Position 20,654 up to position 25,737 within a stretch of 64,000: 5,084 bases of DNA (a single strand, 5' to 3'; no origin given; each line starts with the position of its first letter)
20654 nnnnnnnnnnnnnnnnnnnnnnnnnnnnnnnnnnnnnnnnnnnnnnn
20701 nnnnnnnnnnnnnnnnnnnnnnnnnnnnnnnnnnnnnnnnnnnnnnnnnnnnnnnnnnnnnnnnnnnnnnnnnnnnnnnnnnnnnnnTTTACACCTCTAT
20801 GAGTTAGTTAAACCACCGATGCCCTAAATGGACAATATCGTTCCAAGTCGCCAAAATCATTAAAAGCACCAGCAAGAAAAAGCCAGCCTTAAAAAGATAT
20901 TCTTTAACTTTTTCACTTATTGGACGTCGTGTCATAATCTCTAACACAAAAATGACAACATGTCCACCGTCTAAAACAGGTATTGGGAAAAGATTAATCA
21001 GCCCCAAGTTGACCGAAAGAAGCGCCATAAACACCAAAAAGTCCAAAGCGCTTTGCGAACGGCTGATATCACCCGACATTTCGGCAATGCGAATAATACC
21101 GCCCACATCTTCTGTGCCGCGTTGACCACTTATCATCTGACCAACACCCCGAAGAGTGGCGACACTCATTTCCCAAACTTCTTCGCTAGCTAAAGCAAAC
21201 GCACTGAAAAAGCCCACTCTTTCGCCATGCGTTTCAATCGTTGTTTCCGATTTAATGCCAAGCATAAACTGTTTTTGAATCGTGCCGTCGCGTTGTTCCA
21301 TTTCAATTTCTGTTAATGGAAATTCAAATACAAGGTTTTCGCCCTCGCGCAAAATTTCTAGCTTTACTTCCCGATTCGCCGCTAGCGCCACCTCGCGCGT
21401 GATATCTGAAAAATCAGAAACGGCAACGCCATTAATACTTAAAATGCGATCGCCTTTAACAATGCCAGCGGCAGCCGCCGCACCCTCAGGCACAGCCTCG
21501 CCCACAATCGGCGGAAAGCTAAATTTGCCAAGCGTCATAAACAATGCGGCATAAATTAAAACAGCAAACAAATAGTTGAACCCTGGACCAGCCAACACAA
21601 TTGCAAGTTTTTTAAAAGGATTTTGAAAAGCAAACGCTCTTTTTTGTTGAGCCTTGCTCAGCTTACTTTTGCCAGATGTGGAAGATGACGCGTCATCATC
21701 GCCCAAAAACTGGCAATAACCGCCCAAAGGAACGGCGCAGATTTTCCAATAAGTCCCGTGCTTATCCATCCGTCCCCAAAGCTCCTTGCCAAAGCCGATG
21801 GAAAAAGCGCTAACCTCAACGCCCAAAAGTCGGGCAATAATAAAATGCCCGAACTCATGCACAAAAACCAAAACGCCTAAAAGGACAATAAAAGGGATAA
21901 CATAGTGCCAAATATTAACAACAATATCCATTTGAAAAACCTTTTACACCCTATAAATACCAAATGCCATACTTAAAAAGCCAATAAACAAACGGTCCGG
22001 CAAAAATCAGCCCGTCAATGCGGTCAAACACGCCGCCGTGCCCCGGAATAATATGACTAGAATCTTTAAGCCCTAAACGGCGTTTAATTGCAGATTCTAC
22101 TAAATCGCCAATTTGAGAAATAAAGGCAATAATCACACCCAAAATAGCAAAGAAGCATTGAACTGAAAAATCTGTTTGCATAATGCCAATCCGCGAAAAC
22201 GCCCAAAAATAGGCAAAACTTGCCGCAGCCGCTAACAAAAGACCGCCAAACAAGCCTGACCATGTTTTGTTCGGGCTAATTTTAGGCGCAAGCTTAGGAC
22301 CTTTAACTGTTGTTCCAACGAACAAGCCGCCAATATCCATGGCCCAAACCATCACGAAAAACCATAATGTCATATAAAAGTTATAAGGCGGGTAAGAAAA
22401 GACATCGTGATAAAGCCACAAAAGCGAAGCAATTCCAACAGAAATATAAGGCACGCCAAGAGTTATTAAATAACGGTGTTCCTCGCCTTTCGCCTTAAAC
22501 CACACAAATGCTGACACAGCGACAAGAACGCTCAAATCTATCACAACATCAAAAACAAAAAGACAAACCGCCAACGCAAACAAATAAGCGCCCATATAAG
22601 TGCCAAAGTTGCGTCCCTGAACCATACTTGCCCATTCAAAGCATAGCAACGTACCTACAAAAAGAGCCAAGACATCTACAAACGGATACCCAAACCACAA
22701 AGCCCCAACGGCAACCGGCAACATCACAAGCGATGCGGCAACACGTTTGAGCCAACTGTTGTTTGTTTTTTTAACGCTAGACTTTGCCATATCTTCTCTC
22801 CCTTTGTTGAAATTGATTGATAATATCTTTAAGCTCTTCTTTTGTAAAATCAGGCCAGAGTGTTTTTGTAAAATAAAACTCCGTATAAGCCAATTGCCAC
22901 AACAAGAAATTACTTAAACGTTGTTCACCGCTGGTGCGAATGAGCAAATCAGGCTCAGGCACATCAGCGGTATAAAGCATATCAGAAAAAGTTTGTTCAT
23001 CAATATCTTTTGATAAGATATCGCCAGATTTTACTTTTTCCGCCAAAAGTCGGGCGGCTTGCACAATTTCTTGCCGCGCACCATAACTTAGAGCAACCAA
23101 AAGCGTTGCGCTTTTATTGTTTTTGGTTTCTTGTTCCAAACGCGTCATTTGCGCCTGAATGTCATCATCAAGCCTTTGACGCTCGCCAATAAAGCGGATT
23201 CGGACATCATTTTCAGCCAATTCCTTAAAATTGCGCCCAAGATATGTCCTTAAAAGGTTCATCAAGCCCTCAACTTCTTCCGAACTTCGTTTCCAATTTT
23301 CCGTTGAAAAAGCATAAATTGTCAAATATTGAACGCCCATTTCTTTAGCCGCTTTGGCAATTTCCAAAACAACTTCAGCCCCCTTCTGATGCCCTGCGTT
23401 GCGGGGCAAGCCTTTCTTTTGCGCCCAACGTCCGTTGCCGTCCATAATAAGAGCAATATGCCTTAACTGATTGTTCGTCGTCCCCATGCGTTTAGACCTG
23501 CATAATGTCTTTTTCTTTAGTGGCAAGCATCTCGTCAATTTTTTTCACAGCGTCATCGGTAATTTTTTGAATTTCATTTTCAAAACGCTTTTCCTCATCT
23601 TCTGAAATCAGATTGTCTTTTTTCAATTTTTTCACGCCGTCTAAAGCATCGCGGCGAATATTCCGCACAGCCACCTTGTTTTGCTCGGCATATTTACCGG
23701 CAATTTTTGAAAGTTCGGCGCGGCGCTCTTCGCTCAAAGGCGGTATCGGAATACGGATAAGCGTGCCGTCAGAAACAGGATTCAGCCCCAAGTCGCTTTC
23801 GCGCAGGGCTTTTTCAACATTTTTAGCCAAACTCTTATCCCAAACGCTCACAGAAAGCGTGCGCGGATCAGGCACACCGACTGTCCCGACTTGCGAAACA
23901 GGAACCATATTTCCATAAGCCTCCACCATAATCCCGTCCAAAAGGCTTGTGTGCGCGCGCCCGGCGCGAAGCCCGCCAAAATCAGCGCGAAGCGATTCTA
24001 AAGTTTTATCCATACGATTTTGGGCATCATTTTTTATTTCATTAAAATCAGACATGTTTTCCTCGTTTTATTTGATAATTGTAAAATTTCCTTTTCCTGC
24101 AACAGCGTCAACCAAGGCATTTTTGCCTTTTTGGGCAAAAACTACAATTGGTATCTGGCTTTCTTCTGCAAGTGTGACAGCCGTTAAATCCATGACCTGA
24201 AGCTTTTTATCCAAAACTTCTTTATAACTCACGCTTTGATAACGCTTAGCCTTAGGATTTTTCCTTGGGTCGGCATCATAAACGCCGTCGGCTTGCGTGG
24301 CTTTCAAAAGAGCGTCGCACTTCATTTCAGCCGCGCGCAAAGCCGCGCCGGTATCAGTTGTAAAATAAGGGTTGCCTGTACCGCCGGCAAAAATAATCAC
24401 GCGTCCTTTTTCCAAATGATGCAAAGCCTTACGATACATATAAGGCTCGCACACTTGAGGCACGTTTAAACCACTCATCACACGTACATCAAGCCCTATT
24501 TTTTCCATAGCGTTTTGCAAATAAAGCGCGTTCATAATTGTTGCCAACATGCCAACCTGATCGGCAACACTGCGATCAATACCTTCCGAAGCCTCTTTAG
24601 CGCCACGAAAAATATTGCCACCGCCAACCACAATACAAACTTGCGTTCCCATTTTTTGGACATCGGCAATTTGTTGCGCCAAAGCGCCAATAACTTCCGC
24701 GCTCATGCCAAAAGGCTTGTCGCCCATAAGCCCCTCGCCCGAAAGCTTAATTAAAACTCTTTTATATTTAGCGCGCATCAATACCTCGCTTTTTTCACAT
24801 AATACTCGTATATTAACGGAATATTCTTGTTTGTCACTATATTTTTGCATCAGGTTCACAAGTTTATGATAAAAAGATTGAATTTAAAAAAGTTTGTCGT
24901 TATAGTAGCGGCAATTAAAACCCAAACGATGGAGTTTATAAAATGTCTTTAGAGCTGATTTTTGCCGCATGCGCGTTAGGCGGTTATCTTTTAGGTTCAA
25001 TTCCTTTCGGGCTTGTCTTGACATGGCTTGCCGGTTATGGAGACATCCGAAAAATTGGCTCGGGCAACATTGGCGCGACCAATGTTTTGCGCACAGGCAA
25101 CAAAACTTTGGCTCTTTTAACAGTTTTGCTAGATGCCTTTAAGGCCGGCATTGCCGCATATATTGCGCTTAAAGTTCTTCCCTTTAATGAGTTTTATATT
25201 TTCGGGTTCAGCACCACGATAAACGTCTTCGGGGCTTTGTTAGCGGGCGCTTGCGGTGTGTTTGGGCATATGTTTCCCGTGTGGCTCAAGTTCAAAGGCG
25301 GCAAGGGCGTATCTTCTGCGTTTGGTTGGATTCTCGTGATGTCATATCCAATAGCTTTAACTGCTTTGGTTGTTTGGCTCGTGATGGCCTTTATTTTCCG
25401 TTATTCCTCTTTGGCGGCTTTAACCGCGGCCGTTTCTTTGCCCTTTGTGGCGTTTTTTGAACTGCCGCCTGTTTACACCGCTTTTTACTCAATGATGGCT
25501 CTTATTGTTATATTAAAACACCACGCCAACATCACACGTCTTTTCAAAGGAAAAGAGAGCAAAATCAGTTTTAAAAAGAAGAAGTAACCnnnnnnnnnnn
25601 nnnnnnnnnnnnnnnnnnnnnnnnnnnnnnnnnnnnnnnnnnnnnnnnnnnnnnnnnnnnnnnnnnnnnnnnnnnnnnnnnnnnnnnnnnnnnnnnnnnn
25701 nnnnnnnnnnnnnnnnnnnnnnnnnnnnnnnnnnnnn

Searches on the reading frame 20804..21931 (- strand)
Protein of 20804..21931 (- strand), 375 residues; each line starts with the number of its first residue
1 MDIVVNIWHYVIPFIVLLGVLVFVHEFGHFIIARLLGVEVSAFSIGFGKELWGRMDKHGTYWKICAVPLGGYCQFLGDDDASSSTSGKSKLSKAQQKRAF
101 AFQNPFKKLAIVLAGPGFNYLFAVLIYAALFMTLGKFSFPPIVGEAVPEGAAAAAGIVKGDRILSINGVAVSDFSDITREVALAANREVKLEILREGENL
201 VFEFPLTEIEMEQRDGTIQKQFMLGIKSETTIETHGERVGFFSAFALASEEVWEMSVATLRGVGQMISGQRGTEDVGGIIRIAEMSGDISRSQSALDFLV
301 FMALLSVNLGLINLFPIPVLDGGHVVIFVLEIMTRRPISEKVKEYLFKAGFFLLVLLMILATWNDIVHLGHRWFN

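Call 16: search_protein_families(library=ncbifam, proteins=[window:20804-21931:-])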
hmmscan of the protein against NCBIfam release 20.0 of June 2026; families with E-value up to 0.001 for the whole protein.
window:20804-21931:- (375 aa): 11 families
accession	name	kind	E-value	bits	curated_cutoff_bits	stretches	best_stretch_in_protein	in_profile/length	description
TIGR00054.1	TIGR00054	equivalog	6e-82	275.7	147.55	2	11-207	7-194/421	RIP metalloprotease RseP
NF008046.0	PRK10779.1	equivalog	1.1e-70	238.9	477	2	141-367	224-448/450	sigma E protease regulator RseP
TIGR02037.1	degP_htrA_DO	subfamily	3.4e-09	36.1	416.2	1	142-227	262-349/434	Do family serine endopeptidase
NF007526.1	PRK10139.1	equivalog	2.1e-07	30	756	1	142-206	294-359/456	serine endoprotease DegQ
NF041199.1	trx7_PDZ_seleno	equivalog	6e-07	28.7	300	1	143-206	207-272/390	Trx7/PDZ domain-containing (seleno)protein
NF008189.1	PRK10942.1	equivalog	1.9e-06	26.6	720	1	143-213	317-388/477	serine endoprotease DegP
TIGR02860.1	spore_IV_B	equivalog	3.5e-05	22.9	305.25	1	152-201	126-175/402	SpoIVB peptidase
TIGR00225.1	prc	subfamily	0.00012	21.3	218.6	1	145-214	68-139/335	C-terminal processing peptidase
NF040965.1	MamP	equivalog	0.00058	19.6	300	1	151-200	146-196/290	magnetosome magnetite formation protein MamP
TIGR02038.1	protease_degS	equivalog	0.00069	18.8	422.95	0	142-204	281-344/351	outer membrane-stress sensor serine endopeptidase DegS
NF045589.1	Cterm_S41_CtpB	exception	0.00089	18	633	0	143-212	134-204/416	carboxyl-terminal processing protease CtpB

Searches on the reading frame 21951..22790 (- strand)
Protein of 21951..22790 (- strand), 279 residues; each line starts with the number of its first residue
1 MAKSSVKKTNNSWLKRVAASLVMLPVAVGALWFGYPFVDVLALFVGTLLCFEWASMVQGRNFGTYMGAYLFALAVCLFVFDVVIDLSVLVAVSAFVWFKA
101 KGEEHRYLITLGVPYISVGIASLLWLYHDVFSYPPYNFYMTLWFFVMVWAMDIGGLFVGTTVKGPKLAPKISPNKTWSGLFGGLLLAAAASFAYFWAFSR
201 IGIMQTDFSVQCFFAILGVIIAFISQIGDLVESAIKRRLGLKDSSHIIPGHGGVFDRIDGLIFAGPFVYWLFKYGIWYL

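Call 16: search_protein_families(library=ncbifam, proteins=[window:21951-22790:-])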
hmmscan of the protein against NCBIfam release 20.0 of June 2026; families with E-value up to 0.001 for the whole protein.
window:21951-22790:- (279 aa): 2 families
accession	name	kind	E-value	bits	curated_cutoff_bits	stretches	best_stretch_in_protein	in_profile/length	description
NF008635.0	PRK11624.1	equivalog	3.7e-30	105.3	385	1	78-268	94-274/285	phosphatidate cytidylyltransferase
NF003114.0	PRK04032.1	equivalog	1.8e-06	27.9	148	1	173-246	48-115/172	CDP-2,3-bis-(O-geranylgeranyl)-sn-glycerol synthase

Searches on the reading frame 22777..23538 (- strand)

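Call 16: search_protein_families(library=ncbifam, proteins=[window:22777-23538:-])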
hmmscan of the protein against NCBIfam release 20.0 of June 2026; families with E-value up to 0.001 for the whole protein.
window:22777-23538:- (253 aa): 16 families
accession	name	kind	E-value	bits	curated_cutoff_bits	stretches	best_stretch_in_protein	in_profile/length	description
NF011405.0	PRK14830.1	equivalog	8.2e-99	330.2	304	1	14-253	12-251/251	undecaprenyl pyrophosphate synthase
NF011408.0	PRK14834.1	equivalog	5.1e-96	321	348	1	19-252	12-245/252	isoprenyl transferase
NF011406.0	PRK14831.1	subfamily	2e-94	315.5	375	1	25-253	24-252/256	undecaprenyl pyrophosphate synthase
TIGR00055.1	uppS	equivalog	6.3e-89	297.3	109.55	1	26-251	3-228/228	polyprenyl diphosphate synthase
NF011407.0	PRK14833.1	equivalog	6.4e-84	281.2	325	1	22-253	2-232/233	di-trans,poly-cis-decaprenylcistransferase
NF011404.0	PRK14829.1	equivalog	4.5e-81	272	372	1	25-253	31-259/260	isoprenyl transferase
NF011411.0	PRK14838.1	equivalog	4.6e-79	265.2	417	1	25-252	13-238/244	isoprenyl transferase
NF011412.0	PRK14839.1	equivalog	2.5e-76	256.2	334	1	23-252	8-228/240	di-trans,poly-cis-decaprenylcistransferase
NF011414.0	PRK14841.1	equivalog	1.9e-74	250.2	401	1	26-252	5-229/233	isoprenyl transferase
NF011413.0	PRK14840.1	equivalog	3.9e-70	236.3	410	1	20-252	14-250/250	isoprenyl transferase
NF007596.1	PRK10240.1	equivalog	1.7e-68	230.7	418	1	21-251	12-242/251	(2E,6E)-farnesyl-diphosphate-specific ditrans,polycis-undecaprenyl-diphosphate synthase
NF011402.0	PRK14827.1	equivalog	4.3e-68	229.8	535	1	24-252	67-295/296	decaprenyl diphosphate synthase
NF011415.0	PRK14842.1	equivalog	4.4e-65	219.5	360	1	25-252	9-237/241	isoprenyl transferase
NF011409.0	PRK14835.1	equivalog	5.1e-62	209.7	425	1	23-252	44-279/279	isoprenyl transferase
NF011403.0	PRK14828.1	equivalog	4.4e-59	199.9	348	1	21-252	25-258/258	isoprenyl transferase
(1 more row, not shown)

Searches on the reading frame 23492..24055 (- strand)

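Call 16: search_protein_families(library=ncbifam, proteins=[window:23492-24055:-])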
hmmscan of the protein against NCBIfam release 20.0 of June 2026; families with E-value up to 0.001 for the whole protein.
window:23492-24055:- (187 aa): 1 family
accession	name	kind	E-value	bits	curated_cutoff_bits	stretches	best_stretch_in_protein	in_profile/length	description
TIGR00496.1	frr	equivalog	1.4e-68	230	149.1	1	13-187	2-176/176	ribosome recycling factor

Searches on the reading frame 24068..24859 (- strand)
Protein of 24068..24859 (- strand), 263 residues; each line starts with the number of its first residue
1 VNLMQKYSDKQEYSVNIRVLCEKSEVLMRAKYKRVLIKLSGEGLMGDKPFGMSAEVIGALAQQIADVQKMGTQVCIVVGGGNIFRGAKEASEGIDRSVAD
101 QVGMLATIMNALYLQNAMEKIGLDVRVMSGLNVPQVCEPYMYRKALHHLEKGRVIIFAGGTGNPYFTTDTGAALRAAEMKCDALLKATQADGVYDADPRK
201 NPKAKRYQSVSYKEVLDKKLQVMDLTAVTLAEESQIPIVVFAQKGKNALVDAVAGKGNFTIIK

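Call 16: search_protein_families(library=ncbifam, proteins=[window:24068-24859:-])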
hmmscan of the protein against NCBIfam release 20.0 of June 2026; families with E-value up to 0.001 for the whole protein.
window:24068-24859:- (263 aa): 20 families
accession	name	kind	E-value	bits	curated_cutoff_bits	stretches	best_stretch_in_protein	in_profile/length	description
TIGR02075.1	pyrH_bact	equivalog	9.8e-96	319.9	243.9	1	32-263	1-233/233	UMP kinase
TIGR02076.1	pyrH_arch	equivalog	9.9e-31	107.1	158.05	1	36-263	2-222/222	UMP kinase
TIGR00656.1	asp_kin_monofn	equivalog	2.3e-10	40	402.25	1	143-245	126-240/407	aspartate kinase, monofunctional class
TIGR00657.1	asp_kinases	subfamily_domain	7.6e-10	38.4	208.7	1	168-247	194-276/442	aspartate kinase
NF005154.0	PRK06635.1-2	equivalog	8.1e-10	38.6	376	1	168-242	154-231/407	aspartate kinase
NF005155.0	PRK06635.1-4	equivalog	8.3e-10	38.2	346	1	53-241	15-229/407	aspartate kinase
TIGR01027.1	proB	equivalog_domain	1.5e-09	37.5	186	1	169-260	146-249/363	glutamate 5-kinase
NF005153.0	PRK06635.1-1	equivalog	2.8e-08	33.2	585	1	168-240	154-229/421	aspartate kinase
NF005158.0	PRK06635.2-2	equivalog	2.5e-07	29.9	717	1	168-219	156-207/401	aspartate kinase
NF006068.0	PRK08210.1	equivalog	4.4e-07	29.4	474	1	166-240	150-233/405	aspartate kinase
NF005161.0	PRK06635.2-5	equivalog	6.8e-07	28.5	586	1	169-240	156-229/402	aspartate kinase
NF005656.0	PRK07431.1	equivalog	2e-06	26.7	657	1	54-240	16-230/587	aspartate kinase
NF005157.0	PRK06635.2-1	equivalog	2.6e-06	26.6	832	1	187-239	172-227/401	aspartate kinase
NF004938.0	PRK06291.1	equivalog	5.1e-06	25.4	528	1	168-240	213-288/468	aspartate kinase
NF006459.0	PRK08841.1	equivalog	8.5e-06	25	535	1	168-243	155-233/395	aspartate kinase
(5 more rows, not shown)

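Call 18: find_related_loci(query=window:24068-24859:-, collection=genome_contigs, flank=1000)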
Query window:24068-24859:- (263 aa) in genome_contigs; peptide patterns used: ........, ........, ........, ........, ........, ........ (x = any residue, [..] = any of these).
599 stretches matched a pattern (row limit reached: there are more); 585 encode a relative of the query (tblastn E <= 1e-3); the best 80 are kept; 80 distinct loci.
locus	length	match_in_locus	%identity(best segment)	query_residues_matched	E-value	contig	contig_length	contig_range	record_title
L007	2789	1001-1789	70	1-263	7e-128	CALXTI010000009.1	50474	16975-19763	MAG: uncultured Alphaproteobacteria bacterium isolate BRZ_LA__bin12 genome assembly, contig: BRZ_LA__NODE_372_length_504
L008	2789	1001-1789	66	1-263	3e-122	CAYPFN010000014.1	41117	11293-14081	MAG TPA_asm: uncultured Azospirillaceae bacterium isolate SRP141132_co1_303 genome assembly, contig: NODE_598_length_411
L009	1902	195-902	72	28-263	9e-124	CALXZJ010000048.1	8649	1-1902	MAG: uncultured Alphaproteobacteria bacterium isolate BRZ_EQ__bin53 genome assembly, contig: BRZ_EQ__NODE_11583_length_8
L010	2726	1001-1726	73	19-263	2e-119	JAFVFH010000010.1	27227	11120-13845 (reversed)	MAG: Alphaproteobacteria bacterium isolate RGIG5118 Roe_deer_Rumen.Co__c143056, whole genome shotgun sequence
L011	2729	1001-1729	72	18-263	3e-117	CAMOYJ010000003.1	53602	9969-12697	MAG: uncultured Alphaproteobacteria bacterium isolate SRR873604_bin.135_metaWRAP_v1.3_MAG genome assembly, contig: NODE_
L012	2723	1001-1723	67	23-263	9e-116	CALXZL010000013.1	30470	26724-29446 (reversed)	MAG: uncultured Alphaproteobacteria bacterium isolate BRZ_FT__bin57 genome assembly, contig: BRZ_FT__NODE_2116_length_30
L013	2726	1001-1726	69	22-263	3e-114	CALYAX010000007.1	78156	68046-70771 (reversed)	MAG: uncultured Alphaproteobacteria bacterium isolate BRZ_DH__bin41 genome assembly, contig: BRZ_DH__NODE_366_length_781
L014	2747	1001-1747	69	15-263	5e-114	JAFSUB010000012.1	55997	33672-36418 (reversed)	MAG: Alphaproteobacteria bacterium isolate RGIG3474 Goat_Rumen.Co__c935313, whole genome shotgun sequence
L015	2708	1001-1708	69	28-263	2e-113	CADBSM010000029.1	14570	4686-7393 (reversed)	MAG: uncultured proteobacterium isolate RUG14252 genome assembly, contig: RUG14252_asm_29, whole genome shotgun sequence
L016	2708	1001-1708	71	28-263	3e-113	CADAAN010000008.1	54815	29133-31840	MAG: uncultured proteobacterium isolate RUG13121 genome assembly, contig: RUG13121_asm_8, whole genome shotgun sequence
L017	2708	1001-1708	68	28-263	3e-112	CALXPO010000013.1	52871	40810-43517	MAG: uncultured Alphaproteobacteria bacterium isolate E30__bin94 genome assembly, contig: E30__k127_1703304, whole genom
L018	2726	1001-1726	55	22-263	3e-90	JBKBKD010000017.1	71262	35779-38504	MAG: Novosphingobium sp. isolate 21H_026.bin.25 NODE_527_length_71262_cov_6.304944, whole genome shotgun sequence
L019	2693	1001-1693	58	33-263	2e-90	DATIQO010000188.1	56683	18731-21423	MAG TPA_asm: Sphingomicrobium sp. isolate SMAG_U15879 k141_119413, whole genome shotgun sequence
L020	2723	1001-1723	54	22-262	5e-90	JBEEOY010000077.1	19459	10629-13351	MAG: Pseudomonadota bacterium isolate dobsoncreek_2019_sw_WHONDRS-S19S_0087_B_bin.101 scaffold_233014, whole genome shot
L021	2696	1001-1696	57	32-263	8e-90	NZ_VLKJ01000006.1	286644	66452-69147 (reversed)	Novosphingobium taihuense strain CGMCC 1.3432 IQ25DRAFT_scaffold00006.6, whole genome shotgun sequence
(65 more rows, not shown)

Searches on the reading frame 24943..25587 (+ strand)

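Call 16: search_protein_families(library=ncbifam, proteins=[window:24943-25587:+])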
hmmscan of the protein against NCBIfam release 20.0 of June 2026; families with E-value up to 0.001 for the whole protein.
window:24943-25587:+ (214 aa): 8 families
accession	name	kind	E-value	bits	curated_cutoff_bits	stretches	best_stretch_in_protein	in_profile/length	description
TIGR00023.1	TIGR00023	equivalog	4.5e-48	163.7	137.2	1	5-209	3-194/196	glycerol-3-phosphate 1-O-acyltransferase PlsY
NF010976.0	PRK14399.1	equivalog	1e-22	81.3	419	1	11-170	15-167/258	membrane protein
NF010993.0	PRK14417.1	equivalog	9.5e-20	71.1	249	1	6-191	4-180/232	membrane protein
NF001254.0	PRK00220.2-1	equivalog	5.8e-17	62.3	199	1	13-191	12-177/182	glycerol-3-phosphate 1-O-acyltransferase PlsY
NF010992.0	PRK14416.1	equivalog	6.7e-17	62.2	222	1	12-190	4-175/207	membrane protein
NF010987.0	PRK14411.1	equivalog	4e-14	52.9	243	1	11-209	7-191/204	membrane protein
NF010990.0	PRK14414.1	equivalog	2.8e-13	50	261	1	11-203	11-188/210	glycerol-3-phosphate acyltransferase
NF010978.0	PRK14401.1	equivalog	8.7e-10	38.7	163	1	9-156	4-133/187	membrane protein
